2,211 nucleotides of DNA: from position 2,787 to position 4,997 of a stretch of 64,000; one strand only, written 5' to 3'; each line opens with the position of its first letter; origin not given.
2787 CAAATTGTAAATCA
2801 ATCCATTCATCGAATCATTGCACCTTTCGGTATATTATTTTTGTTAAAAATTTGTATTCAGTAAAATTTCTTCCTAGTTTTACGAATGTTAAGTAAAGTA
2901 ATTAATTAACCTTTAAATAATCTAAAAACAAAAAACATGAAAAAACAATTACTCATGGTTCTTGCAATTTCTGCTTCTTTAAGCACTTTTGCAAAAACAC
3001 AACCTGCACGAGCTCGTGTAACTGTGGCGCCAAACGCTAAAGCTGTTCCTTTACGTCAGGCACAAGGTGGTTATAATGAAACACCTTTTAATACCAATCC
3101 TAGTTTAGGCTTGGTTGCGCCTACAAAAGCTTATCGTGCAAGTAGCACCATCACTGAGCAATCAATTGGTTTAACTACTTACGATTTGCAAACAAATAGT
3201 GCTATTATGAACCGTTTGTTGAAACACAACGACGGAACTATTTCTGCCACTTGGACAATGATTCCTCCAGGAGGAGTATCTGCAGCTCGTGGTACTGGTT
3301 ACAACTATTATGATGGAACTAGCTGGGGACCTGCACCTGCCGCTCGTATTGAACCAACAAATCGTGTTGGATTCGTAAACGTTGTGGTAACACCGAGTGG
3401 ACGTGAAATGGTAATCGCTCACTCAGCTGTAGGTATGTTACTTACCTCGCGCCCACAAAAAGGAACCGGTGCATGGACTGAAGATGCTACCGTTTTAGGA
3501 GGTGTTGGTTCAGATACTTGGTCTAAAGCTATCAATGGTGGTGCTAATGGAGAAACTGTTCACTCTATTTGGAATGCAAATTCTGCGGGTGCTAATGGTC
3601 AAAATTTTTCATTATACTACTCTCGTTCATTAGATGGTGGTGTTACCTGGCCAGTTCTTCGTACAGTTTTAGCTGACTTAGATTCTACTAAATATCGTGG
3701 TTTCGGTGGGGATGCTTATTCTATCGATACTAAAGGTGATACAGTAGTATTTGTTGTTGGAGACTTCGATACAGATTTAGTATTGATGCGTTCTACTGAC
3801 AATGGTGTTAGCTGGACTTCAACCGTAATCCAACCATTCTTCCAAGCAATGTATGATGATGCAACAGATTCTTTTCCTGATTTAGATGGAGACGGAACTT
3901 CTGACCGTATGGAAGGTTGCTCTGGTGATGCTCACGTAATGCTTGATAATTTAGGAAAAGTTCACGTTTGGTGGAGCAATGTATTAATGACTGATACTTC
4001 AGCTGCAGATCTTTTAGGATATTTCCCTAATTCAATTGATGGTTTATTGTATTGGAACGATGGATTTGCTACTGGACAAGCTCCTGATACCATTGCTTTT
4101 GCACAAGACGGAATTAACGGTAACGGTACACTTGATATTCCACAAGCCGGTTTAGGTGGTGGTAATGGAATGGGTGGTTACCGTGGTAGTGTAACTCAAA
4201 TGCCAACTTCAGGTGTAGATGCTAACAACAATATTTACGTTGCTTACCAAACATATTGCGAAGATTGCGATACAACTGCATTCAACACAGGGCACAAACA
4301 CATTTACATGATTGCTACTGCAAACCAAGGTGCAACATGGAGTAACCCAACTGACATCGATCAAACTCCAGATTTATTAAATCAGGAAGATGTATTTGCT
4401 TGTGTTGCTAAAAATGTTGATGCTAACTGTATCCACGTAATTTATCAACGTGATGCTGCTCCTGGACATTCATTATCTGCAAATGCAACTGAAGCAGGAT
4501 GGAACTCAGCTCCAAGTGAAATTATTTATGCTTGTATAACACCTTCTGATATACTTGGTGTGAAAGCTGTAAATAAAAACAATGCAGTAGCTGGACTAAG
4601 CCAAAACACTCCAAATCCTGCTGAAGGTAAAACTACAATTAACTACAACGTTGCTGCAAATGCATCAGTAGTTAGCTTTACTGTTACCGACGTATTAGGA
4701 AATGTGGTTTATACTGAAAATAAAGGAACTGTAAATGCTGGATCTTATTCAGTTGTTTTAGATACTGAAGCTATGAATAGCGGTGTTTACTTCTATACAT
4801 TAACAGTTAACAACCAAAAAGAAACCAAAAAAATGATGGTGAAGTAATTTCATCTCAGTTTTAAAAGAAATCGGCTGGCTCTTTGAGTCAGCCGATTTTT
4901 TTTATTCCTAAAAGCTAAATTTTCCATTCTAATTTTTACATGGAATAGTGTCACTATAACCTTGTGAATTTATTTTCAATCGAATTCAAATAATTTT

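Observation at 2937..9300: Tandem array of three paralogous T9SS-secreted BNR/Asp-box beta-propeller genes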

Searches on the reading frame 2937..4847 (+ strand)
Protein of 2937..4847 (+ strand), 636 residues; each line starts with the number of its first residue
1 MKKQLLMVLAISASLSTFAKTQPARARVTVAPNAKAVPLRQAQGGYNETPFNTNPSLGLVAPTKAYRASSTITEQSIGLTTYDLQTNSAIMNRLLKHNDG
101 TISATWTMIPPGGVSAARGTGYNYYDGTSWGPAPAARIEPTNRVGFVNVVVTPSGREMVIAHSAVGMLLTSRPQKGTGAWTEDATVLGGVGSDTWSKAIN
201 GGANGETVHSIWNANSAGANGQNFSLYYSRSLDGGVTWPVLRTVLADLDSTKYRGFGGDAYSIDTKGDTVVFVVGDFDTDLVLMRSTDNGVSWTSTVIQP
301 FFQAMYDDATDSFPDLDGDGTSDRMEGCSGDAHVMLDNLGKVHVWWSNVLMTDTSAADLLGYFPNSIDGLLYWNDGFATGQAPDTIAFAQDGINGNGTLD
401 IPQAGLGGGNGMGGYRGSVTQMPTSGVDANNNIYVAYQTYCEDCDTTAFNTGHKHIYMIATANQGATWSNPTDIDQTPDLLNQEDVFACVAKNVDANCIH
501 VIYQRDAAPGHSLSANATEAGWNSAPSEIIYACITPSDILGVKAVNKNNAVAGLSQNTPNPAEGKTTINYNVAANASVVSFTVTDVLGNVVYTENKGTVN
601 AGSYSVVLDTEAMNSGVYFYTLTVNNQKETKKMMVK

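Call 5: search_protein_families(library=pfam, proteins=[window:2937-4847:+], max_evalue=1)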
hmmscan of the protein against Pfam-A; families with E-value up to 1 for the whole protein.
window:2937-4847:+ (636 aa): 6 families
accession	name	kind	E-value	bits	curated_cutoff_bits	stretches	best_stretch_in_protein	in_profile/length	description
PF18962.6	Por_Secre_tail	-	6.6e-11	42.8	27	1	559-635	3-75/75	Secretion system C-terminal sorting domain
PF13860.13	FlgD_ig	-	1.7e-06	28.3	27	1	563-625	9-76/79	FlgD Ig-like domain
PF13585.12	CHU_C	-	7.2e-05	23.3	27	1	573-633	23-82/86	CHU_C Type IX secretion signal domain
PF13088.12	BNR_2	-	0.00012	22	31.4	1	170-298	22-155/277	BNR repeat-like domain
PF15892.11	BNR_4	-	0.0022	17.8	27.3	1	168-238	121-193/272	BNR repeat-containing family member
PF02012.26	BNR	-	0.052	14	27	0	285-294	2-11/12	BNR/Asp-box repeat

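Call 6: search_protein_families(library=ncbifam, proteins=[window:2937-4847:+], max_evalue=1)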
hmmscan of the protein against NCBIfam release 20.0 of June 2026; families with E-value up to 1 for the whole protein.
window:2937-4847:+ (636 aa): 2 families
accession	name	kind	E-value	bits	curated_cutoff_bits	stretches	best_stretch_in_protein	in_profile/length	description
TIGR04183.1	Por_Secre_tail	domain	1.7e-11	43.9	23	1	558-636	2-72/72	T9SS type A sorting domain-containing protein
NF052323.1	T9SSA_dep_M6i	equivalog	2.2e-09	35.9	600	1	557-636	960-1038/1043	T9SS-dependent M6-like inactivated metalloprotease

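Call 7: search_solved_structures(query=window:2937-4847:+, max_evalue=10, show_alignments=2)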
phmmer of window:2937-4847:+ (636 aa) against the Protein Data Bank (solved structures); distinct sequences matched with E-value up to 10: 0.

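Call 8: find_homologous_proteins(query=window:2937-4847:+, max_evalue=0.001)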
Query window:2937-4847:+ (636 aa): 626 proteins with E <= 0.001 among 8000 candidates; the best 120 are listed.
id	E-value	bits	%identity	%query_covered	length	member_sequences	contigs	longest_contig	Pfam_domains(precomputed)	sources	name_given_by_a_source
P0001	0.0e+0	1374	94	100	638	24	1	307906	PF18962.8,PF13860.13,PF13088.13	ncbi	-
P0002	0.0e+0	1156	79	100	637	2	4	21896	PF18962.8,PF13860.13,PF13088.13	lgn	-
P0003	0.0e+0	1128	77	100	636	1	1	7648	PF18962.8,PF13860.13,PF13088.13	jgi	jgi:hypothetical protein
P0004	0.0e+0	1097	75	100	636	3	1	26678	PF18962.8,PF13860.13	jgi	jgi:hypothetical protein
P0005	0.0e+0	1081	74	100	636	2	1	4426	PF18962.8,PF13088.13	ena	-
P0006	0.0e+0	1063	74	100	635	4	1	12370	PF18962.8,PF13860.13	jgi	-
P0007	0.0e+0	1049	72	100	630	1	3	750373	PF13585.13,PF18962.8,PF13860.13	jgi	jgi:hypothetical protein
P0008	1.4e-297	1006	70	100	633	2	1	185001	PF18962.8,PF13860.13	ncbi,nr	ncbi:MAG: T9SS type A sorting domain-containing protein [Bacteroidetes bacterium]|nr:T9SS type A sor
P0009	6.5e-284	961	67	100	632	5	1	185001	PF18962.8,PF13860.13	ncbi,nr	ncbi:MAG: T9SS type A sorting domain-containing protein [Bacteroidetes bacterium]|nr:T9SS type A sor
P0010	3.2e-276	936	65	100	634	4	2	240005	PF18962.8,PF13860.13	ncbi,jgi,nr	ncbi:MAG TPA: T9SS type A sorting domain-containing protein [Bacteroidia bacterium]|nr:T9SS type A s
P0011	5.5e-270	915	63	100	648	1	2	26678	PF18962.8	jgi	jgi:hypothetical protein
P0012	5.1e-263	892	63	100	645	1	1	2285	PF18962.8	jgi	jgi:Secretion system C-terminal sorting domain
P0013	7.8e-249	845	59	100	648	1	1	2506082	PF18962.8,PF13860.13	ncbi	-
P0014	1.3e-240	818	60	100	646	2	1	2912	PF18962.8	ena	-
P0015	2.5e-237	807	57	100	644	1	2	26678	PF18962.8,PF13860.13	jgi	jgi:hypothetical protein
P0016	1.5e-233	795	58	100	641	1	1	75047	PF18962.8,PF13810.13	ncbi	-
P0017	2.9e-232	791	57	100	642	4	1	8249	PF18962.8,PF13810.13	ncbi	-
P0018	3.9e-219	747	55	100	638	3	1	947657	PF18962.8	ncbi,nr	ncbi:MAG: T9SS type A sorting domain-containing protein [Bacteroidetes bacterium]|nr:T9SS type A sor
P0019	2.6e-218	745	56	100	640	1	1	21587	PF18962.8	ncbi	-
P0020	1.6e-210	719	55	100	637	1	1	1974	PF18962.8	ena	-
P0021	1.0e-193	663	50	100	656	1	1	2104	PF18962.8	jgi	-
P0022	2.3e-193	662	51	100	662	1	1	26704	PF18962.8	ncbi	ncbi:MAG: T9SS type A sorting domain-containing protein [Bacteroidia bacterium]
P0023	9.5e-189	647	50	100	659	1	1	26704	PF18962.8,PF13860.13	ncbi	ncbi:MAG: T9SS type A sorting domain-containing protein [Bacteroidia bacterium]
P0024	1.0e-169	584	47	100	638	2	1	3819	PF18962.8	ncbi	-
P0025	5.4e-163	562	45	100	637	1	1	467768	PF18962.8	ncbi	-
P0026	2.2e-160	553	48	91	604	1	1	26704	PF18962.8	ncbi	ncbi:MAG: T9SS type A sorting domain-containing protein [Bacteroidia bacterium]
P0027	2.8e-159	550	47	94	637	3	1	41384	PF18962.8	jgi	jgi:hypothetical protein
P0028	2.1e-157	543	69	56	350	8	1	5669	PF18962.8,PF13860.13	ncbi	-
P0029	4.4e-157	542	44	98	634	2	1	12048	PF18962.8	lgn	-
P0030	1.1e-153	531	44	100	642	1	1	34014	PF18962.8,PF13810.13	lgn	-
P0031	4.3e-151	523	45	96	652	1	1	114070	PF13585.13,PF18962.8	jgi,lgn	-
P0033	3.3e-144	500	44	100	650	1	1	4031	PF18962.8,PF02012.27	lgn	-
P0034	2.3e-143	497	43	100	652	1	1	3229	PF18962.8,PF13860.13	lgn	-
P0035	1.8e-140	488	46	86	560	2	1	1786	PF18962.8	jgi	jgi:hypothetical protein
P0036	1.0e-137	478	42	100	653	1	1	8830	PF18962.8,PF13810.13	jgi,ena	-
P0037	3.6e-137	477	42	100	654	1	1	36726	PF18962.8,PF13810.13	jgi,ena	-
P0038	3.2e-135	470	44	97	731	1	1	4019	PF00801.27,PF18962.8,PF13810.13,PF18911.7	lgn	-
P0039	2.5e-134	467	44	100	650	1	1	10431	PF18962.8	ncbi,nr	ncbi:MAG: T9SS type A sorting domain-containing protein [Bacteroidia bacterium]|nr:T9SS type A sorti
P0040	6.4e-132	459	44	93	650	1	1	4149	PF18962.8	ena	-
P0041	1.4e-131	458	41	100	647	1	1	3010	PF18962.8,PF13810.13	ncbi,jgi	-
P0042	1.6e-131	458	43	100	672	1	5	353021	PF18962.8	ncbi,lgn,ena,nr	ncbi:MAG: T9SS C-terminal target domain-containing protein [Bacteroidetes bacterium]|nr:MAG: T9SS C-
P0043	1.3e-130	455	42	100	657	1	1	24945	PF18962.8,PF13810.13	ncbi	-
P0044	2.7e-129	451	42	100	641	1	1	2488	PF18962.8,PF13088.13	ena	-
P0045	3.7e-125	437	40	100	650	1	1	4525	PF18962.8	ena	-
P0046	1.4e-121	425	41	88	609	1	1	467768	PF18962.8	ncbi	-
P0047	2.0e-120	421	42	100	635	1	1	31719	PF18962.8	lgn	-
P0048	5.0e-120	420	42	93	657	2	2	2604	PF18962.8,PF13810.13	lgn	-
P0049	9.8e-119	416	38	97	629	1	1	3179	PF18962.8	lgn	-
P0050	2.7e-116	408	39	100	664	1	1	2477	PF18962.8,PF13810.13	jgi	-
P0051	2.8e-116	408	39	100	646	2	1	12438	PF18962.8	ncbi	-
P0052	3.0e-115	404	37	100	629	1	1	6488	PF18962.8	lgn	-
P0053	3.5e-115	404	39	100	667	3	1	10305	PF18962.8,PF13810.13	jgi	jgi:hypothetical protein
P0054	3.6e-115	404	40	90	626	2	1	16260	PF18962.8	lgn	-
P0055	5.6e-115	403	39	100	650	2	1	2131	PF18962.8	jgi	jgi:hypothetical protein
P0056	7.7e-115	403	37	100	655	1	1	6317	PF18962.8,PF13088.13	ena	-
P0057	9.0e-114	399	39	100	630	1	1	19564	PF18962.8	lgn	-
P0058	3.4e-112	394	37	100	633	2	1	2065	PF18962.8,PF13860.13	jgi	jgi:hypothetical protein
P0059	4.1e-112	394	37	100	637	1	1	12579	PF18962.8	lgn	-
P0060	6.2e-111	390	37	100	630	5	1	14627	PF18962.8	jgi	jgi:hypothetical protein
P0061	9.8e-110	386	38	100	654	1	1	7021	PF18962.8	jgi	jgi:hypothetical protein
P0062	4.5e-109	384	37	100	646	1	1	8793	PF18962.8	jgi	jgi:hypothetical protein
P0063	2.3e-108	381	37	100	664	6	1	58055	PF18962.8,PF13810.13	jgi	-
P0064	3.6e-108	381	39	89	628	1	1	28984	PF18962.8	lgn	-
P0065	8.5e-108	380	36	100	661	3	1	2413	PF18962.8,PF13860.13,PF13088.13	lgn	-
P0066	9.7e-108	379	37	99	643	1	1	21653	PF18962.8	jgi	-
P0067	1.1e-107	379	37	100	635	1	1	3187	PF18962.8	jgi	jgi:hypothetical protein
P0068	2.6e-107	378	37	100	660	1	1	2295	PF18962.8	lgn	-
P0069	1.2e-106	376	37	100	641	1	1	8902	PF21868.4,PF18962.8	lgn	-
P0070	5.9e-106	373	36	100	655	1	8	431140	PF18962.8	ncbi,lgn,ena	-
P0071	8.6e-106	373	38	100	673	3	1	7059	PF18962.8,PF13860.13,PF13088.13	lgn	-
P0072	1.1e-105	373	38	100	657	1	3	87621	PF18962.8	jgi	jgi:Secretion system C-terminal sorting domain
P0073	1.8e-105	372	37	100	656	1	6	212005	PF18962.8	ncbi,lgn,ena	-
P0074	3.3e-105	371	36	100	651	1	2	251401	PF18962.8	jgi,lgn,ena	-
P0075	1.1e-104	369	36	100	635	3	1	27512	PF18962.8,PF13810.13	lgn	-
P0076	1.6e-104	369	37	100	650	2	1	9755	PF18962.8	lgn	-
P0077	2.1e-104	368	38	100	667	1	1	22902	PF18962.8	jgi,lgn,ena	-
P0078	2.8e-104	368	37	100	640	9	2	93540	PF18962.8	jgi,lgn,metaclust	metaclust:\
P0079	8.7e-104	366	38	100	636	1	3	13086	PF18962.8,PF13860.13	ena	-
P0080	1.4e-103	366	36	100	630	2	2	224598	PF18962.8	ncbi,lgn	-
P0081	1.6e-103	365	38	100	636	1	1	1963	PF18962.8,PF13860.13,PF13088.13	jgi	jgi:hypothetical protein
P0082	1.6e-103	365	36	100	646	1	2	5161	PF18962.8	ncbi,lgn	-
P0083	2.3e-103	365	38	100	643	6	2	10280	PF18962.8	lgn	-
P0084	7.0e-103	363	36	100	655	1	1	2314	PF18962.8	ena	-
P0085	1.6e-102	362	37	100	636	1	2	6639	PF18962.8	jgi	jgi:hypothetical protein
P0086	3.3e-102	361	36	100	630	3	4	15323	PF18962.8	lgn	-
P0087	6.5e-102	360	36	100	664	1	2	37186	PF18962.8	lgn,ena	-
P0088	1.0e-101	359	36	100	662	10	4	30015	PF18962.8,PF13860.13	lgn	-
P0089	1.4e-100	356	36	100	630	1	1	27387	PF18962.8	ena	-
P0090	3.6e-100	354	37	90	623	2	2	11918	PF18962.8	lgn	-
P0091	4.7e-100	354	35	100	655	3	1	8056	PF18962.8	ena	-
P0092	6.8e-100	353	37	97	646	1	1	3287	PF18962.8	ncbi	-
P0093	1.2e-99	353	37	100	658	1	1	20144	PF18962.8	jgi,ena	-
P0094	1.5e-99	352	35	100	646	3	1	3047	PF18962.8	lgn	-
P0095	2.5e-99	352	36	100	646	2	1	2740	PF18962.8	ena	-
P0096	3.2e-99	351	36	100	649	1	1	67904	PF18962.8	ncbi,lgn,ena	-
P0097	4.5e-99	351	37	100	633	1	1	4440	PF18962.8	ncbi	-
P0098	5.7e-99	350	36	100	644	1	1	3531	PF18962.8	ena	-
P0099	6.7e-99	350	36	99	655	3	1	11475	PF18962.8,PF13860.13,PF13088.13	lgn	-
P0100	1.1e-98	349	35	100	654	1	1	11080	PF18962.8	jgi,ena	jgi:hypothetical protein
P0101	5.2e-98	347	35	100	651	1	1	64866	PF18962.8,PF02012.27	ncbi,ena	-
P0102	8.5e-98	347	39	87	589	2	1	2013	PF18962.8,PF13810.13,PF13088.13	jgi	-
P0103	1.3e-97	346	36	100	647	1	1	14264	PF18962.8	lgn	-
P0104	1.9e-97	345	34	100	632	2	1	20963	PF18962.8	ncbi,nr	ncbi:MAG TPA: T9SS type A sorting domain-containing protein [Bacteroidia bacterium]|nr:T9SS type A s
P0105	3.3e-97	345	36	89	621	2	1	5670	PF18962.8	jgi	jgi:hypothetical protein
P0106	4.5e-97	344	35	100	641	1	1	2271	PF18962.8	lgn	-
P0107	3.3e-96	341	35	100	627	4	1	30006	PF18962.8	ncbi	-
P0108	2.1e-95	339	36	100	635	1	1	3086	PF18962.8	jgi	jgi:hypothetical protein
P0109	3.4e-95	338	36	99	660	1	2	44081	PF18962.8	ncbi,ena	-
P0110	4.2e-95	338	34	100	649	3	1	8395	PF18962.8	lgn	-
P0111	5.4e-95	337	35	100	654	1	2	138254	PF18962.8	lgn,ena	-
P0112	1.3e-94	336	35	100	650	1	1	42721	PF21868.4,PF18962.8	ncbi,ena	-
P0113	1.4e-94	336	36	97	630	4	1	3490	PF18962.8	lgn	-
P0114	2.7e-94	335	35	100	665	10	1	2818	PF18962.8,PF13088.13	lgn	-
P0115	4.7e-94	334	35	100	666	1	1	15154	PF18962.8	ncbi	-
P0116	6.9e-94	334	35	100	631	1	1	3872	PF18962.8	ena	-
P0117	8.0e-94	333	36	100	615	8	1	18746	PF18962.8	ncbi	-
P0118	8.7e-94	333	36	97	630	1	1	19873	PF18962.8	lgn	-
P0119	9.0e-94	333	35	100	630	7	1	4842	PF18962.8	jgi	jgi:hypothetical protein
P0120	3.5e-93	331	36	100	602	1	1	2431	PF18962.8,PF13088.13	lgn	-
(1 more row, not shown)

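Call 12: search_solved_structures(query=A1, max_evalue=10, show_alignments=2)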
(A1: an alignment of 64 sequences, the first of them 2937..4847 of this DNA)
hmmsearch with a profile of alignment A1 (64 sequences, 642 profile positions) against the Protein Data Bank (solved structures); distinct sequences matched with E-value up to 10: 57.
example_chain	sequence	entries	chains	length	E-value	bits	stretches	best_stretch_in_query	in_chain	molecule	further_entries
2cn3_A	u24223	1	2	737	7.8e-09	37.7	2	230-310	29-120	BETA-1,4-XYLOGLUCAN HYDROLASE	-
2cn2_A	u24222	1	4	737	1.4e-08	36.9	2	230-310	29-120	BETA-1,4-XYLOGLUCAN HYDROLASE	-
8glj_D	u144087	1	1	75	5.7e-06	28.3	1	563-641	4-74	Por secretion system C-terminal sorting domain-containing protein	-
6myv_A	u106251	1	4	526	3.8e-05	25.5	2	234-305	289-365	Sialidase26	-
6mrv_B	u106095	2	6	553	3.8e-05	25.5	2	234-305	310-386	Sialidase26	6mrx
8glk_D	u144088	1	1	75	5.2e-05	25.1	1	563-642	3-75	Endonuclease I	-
5jvk_A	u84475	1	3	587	8.7e-05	24.4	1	545-641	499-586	Uncharacterized protein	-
4fj6_A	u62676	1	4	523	0.00022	23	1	463-486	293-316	glycoside hydrolase family 33, candidate sialidase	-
2xcy_A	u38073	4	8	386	0.00025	22.8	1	429-484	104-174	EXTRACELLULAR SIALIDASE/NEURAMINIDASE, PUTATIVE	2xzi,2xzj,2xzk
9db6_A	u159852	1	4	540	0.00029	22.6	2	462-486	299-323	BNR/Asp-box repeat protein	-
4m4u_A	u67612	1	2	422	0.0003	22.6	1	429-484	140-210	Extracellular sialidase/neuraminidase, putative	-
4q6k_A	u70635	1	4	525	0.00035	22.3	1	235-286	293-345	BNR/Asp-box repeat protein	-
4m4n_A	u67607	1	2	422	0.00038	22.2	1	429-484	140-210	Extracellular sialidase/neuraminidase, putative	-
8du5_A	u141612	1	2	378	0.00073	21.3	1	448-512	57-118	Sialidase-1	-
8qb1_A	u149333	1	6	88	0.0013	20.5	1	562-642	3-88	Mirolase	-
5hfs_A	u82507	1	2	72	0.34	12.5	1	593-642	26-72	Gingipain R2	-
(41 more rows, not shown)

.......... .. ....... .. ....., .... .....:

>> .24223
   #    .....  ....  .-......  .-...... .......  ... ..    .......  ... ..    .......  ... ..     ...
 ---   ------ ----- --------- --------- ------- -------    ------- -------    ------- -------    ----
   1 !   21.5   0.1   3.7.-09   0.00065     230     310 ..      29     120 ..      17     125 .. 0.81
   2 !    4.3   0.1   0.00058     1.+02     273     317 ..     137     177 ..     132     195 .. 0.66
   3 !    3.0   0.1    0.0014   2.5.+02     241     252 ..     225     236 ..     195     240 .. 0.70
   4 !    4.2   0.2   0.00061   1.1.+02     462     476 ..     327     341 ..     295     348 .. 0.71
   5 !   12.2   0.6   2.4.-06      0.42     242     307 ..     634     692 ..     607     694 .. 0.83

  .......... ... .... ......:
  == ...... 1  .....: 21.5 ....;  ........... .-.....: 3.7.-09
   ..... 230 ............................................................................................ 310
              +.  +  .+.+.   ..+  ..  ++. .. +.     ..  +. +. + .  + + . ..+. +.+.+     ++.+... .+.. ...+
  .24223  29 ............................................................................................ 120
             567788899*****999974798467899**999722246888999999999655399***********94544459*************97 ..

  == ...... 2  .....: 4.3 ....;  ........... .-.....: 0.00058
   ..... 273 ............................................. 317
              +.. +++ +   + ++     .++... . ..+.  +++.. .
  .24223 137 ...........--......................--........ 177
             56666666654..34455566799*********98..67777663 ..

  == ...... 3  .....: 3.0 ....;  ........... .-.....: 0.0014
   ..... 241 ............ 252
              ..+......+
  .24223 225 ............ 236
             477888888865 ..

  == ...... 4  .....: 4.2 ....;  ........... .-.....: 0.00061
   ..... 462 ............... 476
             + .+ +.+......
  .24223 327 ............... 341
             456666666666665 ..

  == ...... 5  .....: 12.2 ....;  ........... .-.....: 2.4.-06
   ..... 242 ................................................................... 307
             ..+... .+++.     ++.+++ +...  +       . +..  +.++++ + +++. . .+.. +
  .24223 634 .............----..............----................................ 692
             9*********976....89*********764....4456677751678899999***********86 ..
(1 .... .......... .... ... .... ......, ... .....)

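Call 14: find_encoding_contigs(protein=P0001, flank=10000, max_places=4)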
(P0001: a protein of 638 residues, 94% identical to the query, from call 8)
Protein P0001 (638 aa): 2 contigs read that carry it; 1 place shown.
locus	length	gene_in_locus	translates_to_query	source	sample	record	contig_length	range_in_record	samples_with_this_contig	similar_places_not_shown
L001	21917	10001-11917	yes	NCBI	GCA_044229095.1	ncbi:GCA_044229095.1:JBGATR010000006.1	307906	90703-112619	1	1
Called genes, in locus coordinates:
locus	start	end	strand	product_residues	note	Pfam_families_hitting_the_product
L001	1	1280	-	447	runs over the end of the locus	PF02881:SRP54_N, PF06414:Zeta_toxin (faint), PF00448:SRP54, PF02978:SRP_SPB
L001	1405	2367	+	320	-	PF00892:EamA, PF05653:Mg_trans_NIPA (weak), PF00892:EamA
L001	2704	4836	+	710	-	PF00403:HMA, PF00122:E1-E2_ATPase, PF00702:Hydrolase, PF08282:Hydrolase_3 (faint)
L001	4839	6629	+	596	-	PF13439:Glyco_transf_4, PF13579:Glyco_trans_4_4 (weak), PF20706:GT4-conflict (weak), PF00534:Glycos_transf_1, PF13692:Glyco_trans_1_4, PF08241:Methyltransf_11, PF13649:Methyltransf_25 (faint)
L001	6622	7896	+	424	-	PF01943:Polysacc_synt (faint)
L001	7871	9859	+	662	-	PF13522:GATase_6, PF13537:GATase_7, PF00733:Asn_synthase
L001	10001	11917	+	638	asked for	PF13088:BNR_2 (faint), PF13860:FlgD_ig (weak), PF18962:Por_Secre_tail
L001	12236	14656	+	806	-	PF00676:E1_dh, PF02779:Transket_pyr, PF02780:Transketolase_C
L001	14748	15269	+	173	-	PF01467:CTP_transf_like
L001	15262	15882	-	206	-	PF00005:ABC_tran, PF02463:SMC_N (weak), PF13304:AAA_21 (faint)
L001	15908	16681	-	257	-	PF25084:LbH_EIF2B (faint), PF25087:GMPPB_C (weak), PF14602:Hexapep_2 (faint), PF00132:Hexapep, PF13720:Acetyltransf_11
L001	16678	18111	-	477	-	PF03331:LpxC, PF22817:ApeP-like (weak), PF07977:FabA, PF22818:ApeI-like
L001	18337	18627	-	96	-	PF00581:Rhodanese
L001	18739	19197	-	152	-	-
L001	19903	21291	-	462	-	PF00890:FAD_binding_2 (weak), PF01134:GIDA (faint), PF01266:DAO (faint), PF07992:Pyr_redox_2, PF12831:FAD_oxidored, PF13738:Pyr_redox_3, PF00070:Pyr_redox, PF02852:Pyr_redox_dim, +3 more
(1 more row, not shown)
